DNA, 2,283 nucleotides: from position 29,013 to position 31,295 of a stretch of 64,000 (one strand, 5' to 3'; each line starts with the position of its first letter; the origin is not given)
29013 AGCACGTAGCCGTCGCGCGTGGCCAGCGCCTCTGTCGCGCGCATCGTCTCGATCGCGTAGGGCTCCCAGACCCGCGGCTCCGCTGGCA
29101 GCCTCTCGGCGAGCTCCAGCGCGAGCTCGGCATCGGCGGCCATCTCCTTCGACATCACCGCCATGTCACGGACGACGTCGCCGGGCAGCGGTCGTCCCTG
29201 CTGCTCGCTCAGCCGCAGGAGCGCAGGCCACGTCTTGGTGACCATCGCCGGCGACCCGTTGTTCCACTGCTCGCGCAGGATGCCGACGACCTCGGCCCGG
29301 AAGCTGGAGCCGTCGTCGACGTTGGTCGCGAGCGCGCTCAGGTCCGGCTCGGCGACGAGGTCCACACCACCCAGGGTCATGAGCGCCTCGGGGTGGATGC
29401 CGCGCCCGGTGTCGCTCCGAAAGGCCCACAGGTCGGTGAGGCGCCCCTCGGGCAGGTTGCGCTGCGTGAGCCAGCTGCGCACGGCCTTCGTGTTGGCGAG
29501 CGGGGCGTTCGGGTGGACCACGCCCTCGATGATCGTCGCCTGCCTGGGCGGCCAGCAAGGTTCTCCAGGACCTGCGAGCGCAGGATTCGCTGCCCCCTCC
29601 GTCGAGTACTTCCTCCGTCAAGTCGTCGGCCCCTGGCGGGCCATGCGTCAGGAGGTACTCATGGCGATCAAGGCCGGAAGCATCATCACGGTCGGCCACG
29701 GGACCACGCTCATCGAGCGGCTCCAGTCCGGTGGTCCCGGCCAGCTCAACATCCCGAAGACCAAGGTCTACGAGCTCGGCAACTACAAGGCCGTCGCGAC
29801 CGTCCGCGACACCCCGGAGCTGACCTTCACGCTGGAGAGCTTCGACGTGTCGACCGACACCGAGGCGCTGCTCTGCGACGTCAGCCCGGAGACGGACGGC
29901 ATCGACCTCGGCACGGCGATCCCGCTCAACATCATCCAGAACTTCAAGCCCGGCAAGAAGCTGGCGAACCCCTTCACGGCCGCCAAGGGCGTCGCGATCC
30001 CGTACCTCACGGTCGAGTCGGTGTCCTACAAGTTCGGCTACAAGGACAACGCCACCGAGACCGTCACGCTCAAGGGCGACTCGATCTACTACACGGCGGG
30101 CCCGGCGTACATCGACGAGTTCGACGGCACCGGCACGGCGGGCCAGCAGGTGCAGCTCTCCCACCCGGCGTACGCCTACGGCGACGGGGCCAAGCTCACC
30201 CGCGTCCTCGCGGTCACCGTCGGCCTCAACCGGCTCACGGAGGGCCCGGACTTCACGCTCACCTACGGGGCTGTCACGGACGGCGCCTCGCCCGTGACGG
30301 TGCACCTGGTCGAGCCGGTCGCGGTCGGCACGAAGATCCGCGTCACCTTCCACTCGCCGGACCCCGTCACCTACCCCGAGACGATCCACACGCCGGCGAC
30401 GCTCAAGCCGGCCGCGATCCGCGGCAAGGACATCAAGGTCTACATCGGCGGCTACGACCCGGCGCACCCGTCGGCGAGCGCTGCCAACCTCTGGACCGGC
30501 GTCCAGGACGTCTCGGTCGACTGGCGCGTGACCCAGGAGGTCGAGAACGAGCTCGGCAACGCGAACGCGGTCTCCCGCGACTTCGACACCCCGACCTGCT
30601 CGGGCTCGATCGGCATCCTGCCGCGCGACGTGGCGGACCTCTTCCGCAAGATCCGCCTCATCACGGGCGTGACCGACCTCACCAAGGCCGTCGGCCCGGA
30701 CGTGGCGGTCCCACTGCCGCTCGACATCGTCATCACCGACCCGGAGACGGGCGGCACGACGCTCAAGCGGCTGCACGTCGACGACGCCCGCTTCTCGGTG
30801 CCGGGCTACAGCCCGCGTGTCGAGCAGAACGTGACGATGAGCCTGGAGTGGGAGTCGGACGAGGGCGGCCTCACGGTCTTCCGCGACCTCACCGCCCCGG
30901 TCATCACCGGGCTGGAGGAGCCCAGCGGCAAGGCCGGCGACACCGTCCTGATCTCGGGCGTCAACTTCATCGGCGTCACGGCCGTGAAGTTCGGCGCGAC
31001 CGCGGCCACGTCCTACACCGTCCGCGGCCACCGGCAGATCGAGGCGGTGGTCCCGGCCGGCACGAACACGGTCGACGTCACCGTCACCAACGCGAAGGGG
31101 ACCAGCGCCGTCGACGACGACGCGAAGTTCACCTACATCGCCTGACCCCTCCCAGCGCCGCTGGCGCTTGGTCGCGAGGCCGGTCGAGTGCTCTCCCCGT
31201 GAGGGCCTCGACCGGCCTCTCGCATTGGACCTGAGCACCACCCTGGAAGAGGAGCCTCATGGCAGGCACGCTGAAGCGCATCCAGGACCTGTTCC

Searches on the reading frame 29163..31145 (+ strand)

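Call 21: search_protein_families(library=pfam, proteins=[window:29163-31145:+], max_evalue=0.001)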
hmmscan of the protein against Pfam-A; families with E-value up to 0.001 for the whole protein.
window:29163-31145:+ (660 aa): 1 family
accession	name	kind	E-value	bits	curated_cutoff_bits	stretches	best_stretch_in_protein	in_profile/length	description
PF01833.30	TIG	-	5.9e-08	33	20.9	1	579-658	1-84/84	IPT/TIG domain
